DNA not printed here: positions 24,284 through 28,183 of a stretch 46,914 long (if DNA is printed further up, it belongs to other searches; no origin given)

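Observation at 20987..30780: A 3187-aa orphan giant ORF with an ATGA-coupled 77-aa partner takes up one fifth of the window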

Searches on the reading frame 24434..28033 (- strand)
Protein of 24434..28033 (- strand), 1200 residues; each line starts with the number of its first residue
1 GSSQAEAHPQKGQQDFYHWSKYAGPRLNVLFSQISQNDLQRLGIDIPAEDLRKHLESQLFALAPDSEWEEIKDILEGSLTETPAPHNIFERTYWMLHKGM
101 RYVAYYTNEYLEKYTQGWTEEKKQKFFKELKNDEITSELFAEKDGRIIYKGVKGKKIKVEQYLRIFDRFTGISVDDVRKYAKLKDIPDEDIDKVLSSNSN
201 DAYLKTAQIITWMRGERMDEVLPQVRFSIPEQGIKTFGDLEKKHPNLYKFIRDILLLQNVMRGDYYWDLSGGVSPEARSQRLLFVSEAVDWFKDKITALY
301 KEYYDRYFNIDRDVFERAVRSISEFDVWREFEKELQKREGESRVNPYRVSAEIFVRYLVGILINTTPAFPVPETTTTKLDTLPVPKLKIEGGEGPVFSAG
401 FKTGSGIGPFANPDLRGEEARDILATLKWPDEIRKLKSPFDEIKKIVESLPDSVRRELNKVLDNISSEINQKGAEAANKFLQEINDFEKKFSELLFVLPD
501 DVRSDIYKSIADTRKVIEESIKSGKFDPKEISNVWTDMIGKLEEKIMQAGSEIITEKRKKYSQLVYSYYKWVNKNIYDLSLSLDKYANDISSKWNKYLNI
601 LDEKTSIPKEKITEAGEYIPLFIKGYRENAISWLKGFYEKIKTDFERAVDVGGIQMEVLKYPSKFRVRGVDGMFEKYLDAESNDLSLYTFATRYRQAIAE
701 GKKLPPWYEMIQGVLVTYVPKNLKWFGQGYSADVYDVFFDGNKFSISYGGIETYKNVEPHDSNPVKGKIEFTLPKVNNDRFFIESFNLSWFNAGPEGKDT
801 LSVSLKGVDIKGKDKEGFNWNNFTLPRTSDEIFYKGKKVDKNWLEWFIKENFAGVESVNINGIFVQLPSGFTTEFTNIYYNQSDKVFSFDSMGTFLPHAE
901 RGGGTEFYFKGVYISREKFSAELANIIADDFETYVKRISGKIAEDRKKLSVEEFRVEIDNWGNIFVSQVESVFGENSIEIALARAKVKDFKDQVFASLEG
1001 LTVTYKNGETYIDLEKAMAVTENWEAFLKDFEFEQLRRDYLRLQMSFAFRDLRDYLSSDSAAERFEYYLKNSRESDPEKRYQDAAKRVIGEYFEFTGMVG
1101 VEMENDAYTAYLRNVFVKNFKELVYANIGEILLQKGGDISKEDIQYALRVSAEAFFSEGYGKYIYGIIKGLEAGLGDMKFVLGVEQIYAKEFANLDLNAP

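Call 41: search_protein_representatives(protein=window:24434-28033:-)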
Query: 1200 residues. Proteins with E-value up to 0.001 (for the whole library): 2; up to 1e-10: 2; up to 1e-30: 2. The best 2 are listed.
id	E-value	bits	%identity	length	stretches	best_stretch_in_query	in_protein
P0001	0.0e+00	2719.3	100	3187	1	1-1200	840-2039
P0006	6.0e-162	557.5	31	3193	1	90-1197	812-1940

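Call 42: find_encoding_contigs(protein=P0006, flank=10000, max_places=4)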
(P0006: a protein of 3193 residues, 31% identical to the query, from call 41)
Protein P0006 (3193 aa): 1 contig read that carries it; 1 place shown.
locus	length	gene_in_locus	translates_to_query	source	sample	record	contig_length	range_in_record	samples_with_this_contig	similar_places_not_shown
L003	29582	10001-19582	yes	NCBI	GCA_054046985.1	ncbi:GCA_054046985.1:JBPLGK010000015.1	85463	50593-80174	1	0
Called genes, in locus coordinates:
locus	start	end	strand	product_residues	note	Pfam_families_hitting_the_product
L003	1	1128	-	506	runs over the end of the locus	PF02366:PMT (weak), PF13231:PMT_2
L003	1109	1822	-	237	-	PF00535:Glycos_transf_2, PF10111:Glyco_tranf_2_2 (weak)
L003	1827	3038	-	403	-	-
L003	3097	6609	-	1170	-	PF02811:PHP, PF07733:DNA_pol3_alpha, PF17657:DNA_pol3_finger, PF14579:HHH_6, PF01336:tRNA_anti-codon (weak)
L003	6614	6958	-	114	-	-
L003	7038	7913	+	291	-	-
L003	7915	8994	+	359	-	PF01098:FTSW_RODA_SPOVE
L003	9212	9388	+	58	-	-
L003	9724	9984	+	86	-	-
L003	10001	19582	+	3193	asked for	-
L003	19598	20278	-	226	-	PF08022:FAD_binding_8 (weak), PF00175:NAD_binding_1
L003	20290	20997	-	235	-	PF01794:Ferric_reduct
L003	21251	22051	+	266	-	PF00142:Fer4_NifH (faint), PF01656:CbiA, PF02374:ArsA_ATPase (faint), PF06564:CBP_BcsQ, PF09140:MipZ (faint), PF10609:ParA (weak), PF13614:AAA_31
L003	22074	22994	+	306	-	PF02195:ParB_N, PF17762:HTH_ParB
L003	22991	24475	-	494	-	PF13328:HD_4, PF01966:HD, PF04607:RelA_SpoT, PF02824:TGS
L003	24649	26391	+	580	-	PF01807:Zn_ribbon_DnaG, PF08275:DNAG_N, PF13662:Toprim_4, PF01751:Toprim, PF13155:Toprim_2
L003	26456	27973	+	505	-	PF03979:Sigma70_r1_1 (weak), PF00140:Sigma70_r1_2, PF04542:Sigma70_r2, PF04539:Sigma70_r3, PF04545:Sigma70_r4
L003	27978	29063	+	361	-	PF02481:DNA_processg_A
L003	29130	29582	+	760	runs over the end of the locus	PF01751:Toprim, PF01131:Topoisom_bac, PF01396:Zn_ribbon_Top1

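Call 66: search_protein_families(library=pfam, proteins=[P0006, L003:9724-9984:+, L003:9212-9388:+], max_evalue=1)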
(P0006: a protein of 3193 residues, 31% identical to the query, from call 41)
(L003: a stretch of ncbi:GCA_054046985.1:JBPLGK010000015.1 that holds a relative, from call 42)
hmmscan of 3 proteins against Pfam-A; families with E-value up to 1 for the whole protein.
P0006 (3193 aa): 4 families
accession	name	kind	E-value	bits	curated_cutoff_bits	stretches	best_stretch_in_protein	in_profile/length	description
PF11101.13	DUF2884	-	0.059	13.4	30.6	1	424-486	103-165/228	Protein of unknown function (DUF2884)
PF19935.4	DUF6398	-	0.12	13.2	27.2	1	2741-2784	46-89/106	Domain of unknown function (DUF6398)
PF17788.7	HypF_C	-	0.23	12.6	23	0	484-534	16-66/99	HypF Kae1-like domain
PF24367.1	DUF7523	-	0.23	12.1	27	1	731-766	97-132/158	Family of unknown function (DUF7523)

L003:9724-9984:+ (86 aa): 1 family
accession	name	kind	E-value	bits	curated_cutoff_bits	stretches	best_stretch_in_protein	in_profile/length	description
PF00747.22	Viral_DNA_bp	-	0.14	9.8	25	1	10-56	189-234/1126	ssDNA binding protein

L003:9212-9388:+ (58 aa): 2 families
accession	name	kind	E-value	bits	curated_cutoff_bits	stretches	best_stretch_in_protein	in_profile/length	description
PF21344.3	Zn_ribbon_LysW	-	0.014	15.4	27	1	8-31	2-27/46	Alpha-aminoadipate carrier protein LysW-like, globular domain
PF01667.23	Ribosomal_S27e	-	0.023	14.9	24.5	1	3-33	4-34/55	Ribosomal protein S27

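Call 72: search_protein_families(library=ncbifam, proteins=[P0006], max_evalue=0.1)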
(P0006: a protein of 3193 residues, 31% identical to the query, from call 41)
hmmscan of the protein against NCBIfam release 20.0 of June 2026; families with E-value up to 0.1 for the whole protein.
P0006 (3193 aa): 1 family
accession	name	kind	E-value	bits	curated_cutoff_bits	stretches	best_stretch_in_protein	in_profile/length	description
NF041275.1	MurL_Xanthmoales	equivalog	0.0078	14.7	700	1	1557-1593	225-260/447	UDP-N-acetyl-alpha-D-muramoyl-L-alanyl-L-glutamate epimerase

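Call 73: search_protein_families(library=padloc, proteins=[P0006], max_evalue=0.1)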
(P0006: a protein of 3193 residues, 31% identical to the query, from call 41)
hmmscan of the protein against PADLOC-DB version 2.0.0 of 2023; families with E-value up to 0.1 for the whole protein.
P0006 (3193 aa): 0 families

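Call 74: search_protein_families(library=phrogs, proteins=[P0006], max_evalue=0.1)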
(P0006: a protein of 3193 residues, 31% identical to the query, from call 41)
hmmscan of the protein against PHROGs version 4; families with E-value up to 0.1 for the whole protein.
P0006 (3193 aa): 2 families
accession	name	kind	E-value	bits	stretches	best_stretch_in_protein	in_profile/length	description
phrog_29382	-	unknown function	0.047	14.7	0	2661-2683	46-70/72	-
phrog_14654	-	unknown function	0.089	14.2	0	2065-2129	4-67/99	-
